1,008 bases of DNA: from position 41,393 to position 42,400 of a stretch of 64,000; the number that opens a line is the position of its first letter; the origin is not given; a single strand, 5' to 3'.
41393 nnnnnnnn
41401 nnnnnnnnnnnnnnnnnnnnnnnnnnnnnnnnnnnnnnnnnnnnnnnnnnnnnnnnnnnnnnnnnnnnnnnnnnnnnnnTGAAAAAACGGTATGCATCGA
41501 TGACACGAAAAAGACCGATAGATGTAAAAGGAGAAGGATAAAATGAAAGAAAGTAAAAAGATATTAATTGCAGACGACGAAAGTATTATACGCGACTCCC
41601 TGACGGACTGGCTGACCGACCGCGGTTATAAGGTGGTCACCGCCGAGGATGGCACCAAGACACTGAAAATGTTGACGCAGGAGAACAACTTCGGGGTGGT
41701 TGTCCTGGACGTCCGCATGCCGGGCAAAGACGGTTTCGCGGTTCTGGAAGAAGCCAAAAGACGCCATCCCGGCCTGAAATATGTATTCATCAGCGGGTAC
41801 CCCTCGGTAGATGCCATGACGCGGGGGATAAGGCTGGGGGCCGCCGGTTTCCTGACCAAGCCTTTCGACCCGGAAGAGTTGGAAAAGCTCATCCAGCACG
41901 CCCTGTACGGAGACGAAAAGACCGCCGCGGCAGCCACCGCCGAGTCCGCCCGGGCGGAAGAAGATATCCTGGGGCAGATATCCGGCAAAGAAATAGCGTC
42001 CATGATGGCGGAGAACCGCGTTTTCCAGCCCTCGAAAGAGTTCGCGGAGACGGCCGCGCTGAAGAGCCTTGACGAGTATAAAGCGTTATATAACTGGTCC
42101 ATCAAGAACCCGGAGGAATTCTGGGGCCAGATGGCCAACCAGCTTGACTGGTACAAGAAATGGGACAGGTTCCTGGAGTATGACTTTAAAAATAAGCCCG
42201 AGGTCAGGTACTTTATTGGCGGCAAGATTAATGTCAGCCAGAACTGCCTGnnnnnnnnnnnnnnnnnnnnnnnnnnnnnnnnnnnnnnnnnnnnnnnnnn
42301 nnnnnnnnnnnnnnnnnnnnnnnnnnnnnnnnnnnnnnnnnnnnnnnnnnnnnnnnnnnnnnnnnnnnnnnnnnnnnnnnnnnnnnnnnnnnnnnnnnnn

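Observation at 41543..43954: Response-regulator receiver domain fused to acetyl-CoA synthetase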

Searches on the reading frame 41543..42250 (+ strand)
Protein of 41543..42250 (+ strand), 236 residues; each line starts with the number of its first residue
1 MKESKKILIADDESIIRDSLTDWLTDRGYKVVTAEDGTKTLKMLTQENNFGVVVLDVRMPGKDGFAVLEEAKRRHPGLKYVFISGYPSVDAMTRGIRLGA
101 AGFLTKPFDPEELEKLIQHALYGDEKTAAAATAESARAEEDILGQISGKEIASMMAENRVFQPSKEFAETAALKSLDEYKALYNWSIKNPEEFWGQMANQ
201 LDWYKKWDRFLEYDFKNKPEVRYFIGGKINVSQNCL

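Call 10: find_related_loci(query=window:41543-42250:+, collection=genome_contigs, flank=8000)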
Query window:41543-42250:+ (236 aa) in genome_contigs; peptide patterns used: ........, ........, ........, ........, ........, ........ (x = any residue, [..] = any of these).
521 stretches matched a pattern; 209 encode a relative of the query (tblastn E <= 1e-3); the best 80 are kept; 80 distinct loci.
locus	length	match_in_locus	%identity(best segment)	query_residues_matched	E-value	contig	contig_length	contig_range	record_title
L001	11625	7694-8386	83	7-236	1e-131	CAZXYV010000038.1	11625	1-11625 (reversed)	MAG TPA_asm: uncultured Dehalococcoidaceae bacterium isolate binchicken_co300_17 genome assembly, contig: NODE_3146_leng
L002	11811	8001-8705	79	1-236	3e-128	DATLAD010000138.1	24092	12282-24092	MAG TPA_asm: Dehalococcoidales bacterium isolate SMAG_U14262 k141_748988, whole genome shotgun sequence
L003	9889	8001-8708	75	1-236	1e-127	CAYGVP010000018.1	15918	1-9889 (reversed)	MAG TPA_asm: uncultured Dehalococcoidaceae bacterium isolate ERP119294_co1_343 genome assembly, contig: NODE_4755_length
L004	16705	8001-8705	78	1-236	5e-127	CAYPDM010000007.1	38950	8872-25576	MAG TPA_asm: uncultured Dehalococcoidaceae bacterium isolate binchicken_co89_632 genome assembly, contig: NODE_1398_leng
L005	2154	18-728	76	1-236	4e-132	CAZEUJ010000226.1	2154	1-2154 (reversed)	MAG TPA_asm: uncultured Dehalococcoidaceae bacterium isolate binchicken_co33_232 genome assembly, contig: NODE_107614_le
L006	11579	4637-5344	75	1-236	4e-124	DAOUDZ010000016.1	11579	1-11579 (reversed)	MAG TPA_asm: Dehalococcoidales bacterium isolate N2_89 k133_1028777, whole genome shotgun sequence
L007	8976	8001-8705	77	1-236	8e-124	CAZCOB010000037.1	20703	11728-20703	MAG TPA_asm: uncultured Dehalococcoidaceae bacterium isolate binchicken_co100_344 genome assembly, contig: NODE_3951_len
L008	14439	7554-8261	75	1-236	2e-122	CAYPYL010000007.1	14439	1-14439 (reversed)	MAG TPA_asm: uncultured Dehalococcoidaceae bacterium isolate binchicken_co89_49 genome assembly, contig: NODE_7874_lengt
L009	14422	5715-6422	76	1-236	6e-122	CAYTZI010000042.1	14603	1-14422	MAG TPA_asm: uncultured Dehalococcoidaceae bacterium isolate binchicken_co89_628 genome assembly, contig: NODE_7736_leng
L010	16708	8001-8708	73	1-236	9e-122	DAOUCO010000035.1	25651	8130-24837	MAG TPA_asm: Dehalococcoidales bacterium isolate H81_827 223690, whole genome shotgun sequence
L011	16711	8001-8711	74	1-236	2e-121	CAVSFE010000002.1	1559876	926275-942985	MAG: uncultured Chloroflexia bacterium isolate MFD04408.bin.1.182 genome assembly, contig: contig_25101, whole genome sh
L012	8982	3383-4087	74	1-236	4e-121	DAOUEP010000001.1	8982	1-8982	MAG TPA_asm: Dehalococcoidales bacterium isolate N6_293 k139_308747, whole genome shotgun sequence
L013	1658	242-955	74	1-236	3e-129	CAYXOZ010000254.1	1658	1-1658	MAG TPA_asm: uncultured Dehalococcoidaceae bacterium isolate binchicken_co283_192 genome assembly, contig: NODE_84440_le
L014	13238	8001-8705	73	1-236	2e-119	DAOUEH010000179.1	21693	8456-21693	MAG TPA_asm: Dehalococcoidales bacterium isolate N5_259 k139_2010761, whole genome shotgun sequence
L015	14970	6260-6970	69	1-236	2e-117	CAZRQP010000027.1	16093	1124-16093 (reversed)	MAG TPA_asm: uncultured Dehalococcoidaceae bacterium isolate binchicken_co116_378 genome assembly, contig: NODE_3653_len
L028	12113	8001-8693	54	4-236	7e-83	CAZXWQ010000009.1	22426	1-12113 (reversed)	MAG TPA_asm: uncultured Dehalococcoidales bacterium isolate SRP068000_co2_10 genome assembly, contig: NODE_1557_length_2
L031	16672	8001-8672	44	4-236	1e-62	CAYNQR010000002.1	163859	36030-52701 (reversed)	MAG TPA_asm: uncultured Dehalococcoidales bacterium isolate binchicken_co43_317 genome assembly, contig: NODE_41_length_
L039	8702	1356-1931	40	5-197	2e-35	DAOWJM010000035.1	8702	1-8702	MAG TPA_asm: Dehalococcoidia bacterium isolate CSMAG_2069 CSMAG_2069_k141_670849_length_8702_cov_107.0186, whole genome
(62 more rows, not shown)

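Call 30: search_protein_families(library=pfam, proteins=[L028:9-770:+, L028:715-3111:+, L028:3021-3851:+, L028:3851-5134:+, L028:10452-10949:+, L031:4531-7209:-, L031:7184-7675:-, L031:10561-12042:-, L031:12312-13346:-, L031:2517-3437:+], max_evalue=0.0001)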
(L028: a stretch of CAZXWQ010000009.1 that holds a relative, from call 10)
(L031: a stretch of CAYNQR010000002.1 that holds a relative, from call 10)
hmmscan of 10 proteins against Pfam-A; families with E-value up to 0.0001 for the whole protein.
L028:9-770:+ (254 aa): 2 families
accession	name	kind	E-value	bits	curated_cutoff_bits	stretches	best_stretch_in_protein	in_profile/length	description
PF00072.30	Response_reg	-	8e-23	81.2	30.2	1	152-243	19-110/111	Response regulator receiver domain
PF01750.23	HycI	-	2.9e-11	43.8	23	1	8-117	14-124/130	Hydrogenase maturation protease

L028:715-3111:+ (799 aa): 6 families
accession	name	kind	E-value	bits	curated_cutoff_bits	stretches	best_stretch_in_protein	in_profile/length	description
PF17179.9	Fer4_22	-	1.3e-31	109.7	27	1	403-498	1-95/95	4Fe-4S dicluster domain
PF00072.30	Response_reg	-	1.4e-29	102.9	30.2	1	30-139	1-110/111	Response regulator receiver domain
PF00175.26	NAD_binding_1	-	1.2e-13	52.1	22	1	639-741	1-107/109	Oxidoreductase NAD-binding domain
PF10418.14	DHODB_Fe-S_bind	-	5e-10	39.4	23.9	1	760-792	1-40/41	Iron-sulfur cluster binding domain of dihydroorotate dehydrogenase B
PF12838.12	Fer4_7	-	1.3e-06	29.2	27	0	395-416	29-50/52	4Fe-4S dicluster domain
PF00970.30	FAD_binding_6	-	4e-05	24.3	21.1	0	537-625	2-96/99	Oxidoreductase FAD-binding domain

L028:3021-3851:+ (277 aa): 1 family
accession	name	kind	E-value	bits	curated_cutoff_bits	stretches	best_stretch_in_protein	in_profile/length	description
PF01058.29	Oxidored_q6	-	6.4e-26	91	27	1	44-181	1-128/128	NADH ubiquinone oxidoreductase, 20 Kd subunit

L028:3851-5134:+ (428 aa): 1 family
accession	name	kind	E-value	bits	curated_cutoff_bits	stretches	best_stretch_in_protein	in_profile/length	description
PF00374.24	NiFeSe_Hases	-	6.3e-35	121.5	25.8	2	41-124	1-84/508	Nickel-dependent hydrogenase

L028:10452-10949:+ (166 aa): 1 family
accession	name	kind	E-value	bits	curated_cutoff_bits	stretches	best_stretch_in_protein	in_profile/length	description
PF00072.30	Response_reg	-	4.3e-31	107.8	30.2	1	4-113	1-110/111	Response regulator receiver domain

L031:4531-7209:- (892 aa): 2 families
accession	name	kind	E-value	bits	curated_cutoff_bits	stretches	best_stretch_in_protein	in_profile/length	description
PF03176.21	MMPL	-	1.4e-115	386.3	20.5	2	65-399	2-328/333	MMPL family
PF00873.25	ACR_tran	-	8.6e-06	24.2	28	1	202-366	328-492/1021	AcrB/AcrD/AcrF family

L031:7184-7675:- (163 aa): 3 families
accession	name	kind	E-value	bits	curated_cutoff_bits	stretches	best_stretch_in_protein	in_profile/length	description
PF01047.28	MarR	-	3.2e-13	49.8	24.6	1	39-96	1-58/59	MarR family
PF12802.13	MarR_2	-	7.4e-11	42.5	27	1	38-95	2-60/61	MarR family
PF22381.2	Staph_reg_Sar_Rot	-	4.7e-08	33.5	27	1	33-112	6-85/85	Transcriptional regulator SarA/Rot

L031:10561-12042:- (493 aa): 2 families
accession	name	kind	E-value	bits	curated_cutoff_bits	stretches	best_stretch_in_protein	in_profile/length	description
PF13229.12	Beta_helix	-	2.2e-20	73.3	25.9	2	92-185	15-110/158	Right handed beta helix region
PF05048.19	NosD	-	1e-17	64.8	23.6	1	99-276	15-183/212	Periplasmic copper-binding protein (NosD)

L031:12312-13346:- (344 aa): 3 families
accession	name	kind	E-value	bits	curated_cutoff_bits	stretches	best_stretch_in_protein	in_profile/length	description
PF10609.15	ParA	-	6e-90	301.4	27.1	1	87-316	1-232/246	NUBPL iron-transfer P-loop NTPase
PF01656.29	CbiA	-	1.2e-07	32.1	25.4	1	92-303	1-117/125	CobQ/CobB/MinD/ParA nucleotide binding domain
PF01883.24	FeS_assembly_P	-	2.8e-06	28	23.5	1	4-75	1-71/73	Iron-sulfur cluster assembly protein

L031:2517-3437:+ (307 aa): 1 family
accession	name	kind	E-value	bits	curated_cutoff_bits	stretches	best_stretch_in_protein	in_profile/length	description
PF00152.25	tRNA-synt_2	-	3.3e-52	177.9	25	1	11-304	18-306/308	tRNA synthetases class II (D, K and N)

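Call 55: search_protein_families(library=pfam, proteins=[L039:1302-1982:+, L039:2013-3389:+, L039:3476-3988:+], max_evalue=0.1)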
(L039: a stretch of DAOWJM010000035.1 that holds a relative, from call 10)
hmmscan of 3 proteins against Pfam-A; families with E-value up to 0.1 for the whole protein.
L039:1302-1982:+ (227 aa): 8 families
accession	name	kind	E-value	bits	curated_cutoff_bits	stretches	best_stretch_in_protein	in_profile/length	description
PF00072.30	Response_reg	-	1.6e-31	109.2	30.2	1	21-130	1-110/111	Response regulator receiver domain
PF14407.11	Frankia_peptide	-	1.8e-06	28.6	48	1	159-212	5-59/63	Ribosomally synthesized peptide prototyped by Frankia Franean1_4349.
PF23198.2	PDE8A_N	-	0.0059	17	29.6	1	39-99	31-92/147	PDE8A-like, N-terminal domain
PF01206.22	TusA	-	0.0074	16.6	28.6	1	11-53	23-62/70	Sulfurtransferase TusA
PF13380.12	CoA_binding_2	-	0.068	14.1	22.8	0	49-117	40-106/116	CoA binding domain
PF24074.1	DUF7366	-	0.071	13.8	27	0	173-204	9-40/78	Domain of unknown function (DUF7366)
PF20274.4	cREC_REC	-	0.073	14.2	27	0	22-101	3-77/88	Cyclic-phosphate processing Receiver domain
PF01990.22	ATP-synt_F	-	0.088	13.6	23.5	0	42-104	20-78/91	ATP synthase (F/14-kDa) subunit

L039:2013-3389:+ (459 aa): 2 families
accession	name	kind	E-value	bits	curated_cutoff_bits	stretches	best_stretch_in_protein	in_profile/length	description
PF01226.23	Form_Nir_trans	-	2.5e-74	250.1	34.6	1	64-322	1-240/240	Formate/nitrite transporter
PF14407.11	Frankia_peptide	-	3.7e-07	30.8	48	1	392-445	5-60/63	Ribosomally synthesized peptide prototyped by Frankia Franean1_4349.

L039:3476-3988:+ (171 aa): 2 families
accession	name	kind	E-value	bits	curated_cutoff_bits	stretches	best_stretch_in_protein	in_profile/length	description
PF00027.35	cNMP_binding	-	3.9e-09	36.8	27.5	1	51-135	2-86/89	Cyclic nucleotide-binding domain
PF03726.19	PNPase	-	0.072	14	24.6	0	42-92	4-55/81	Polyribonucleotide nucleotidyltransferase, RNA binding domain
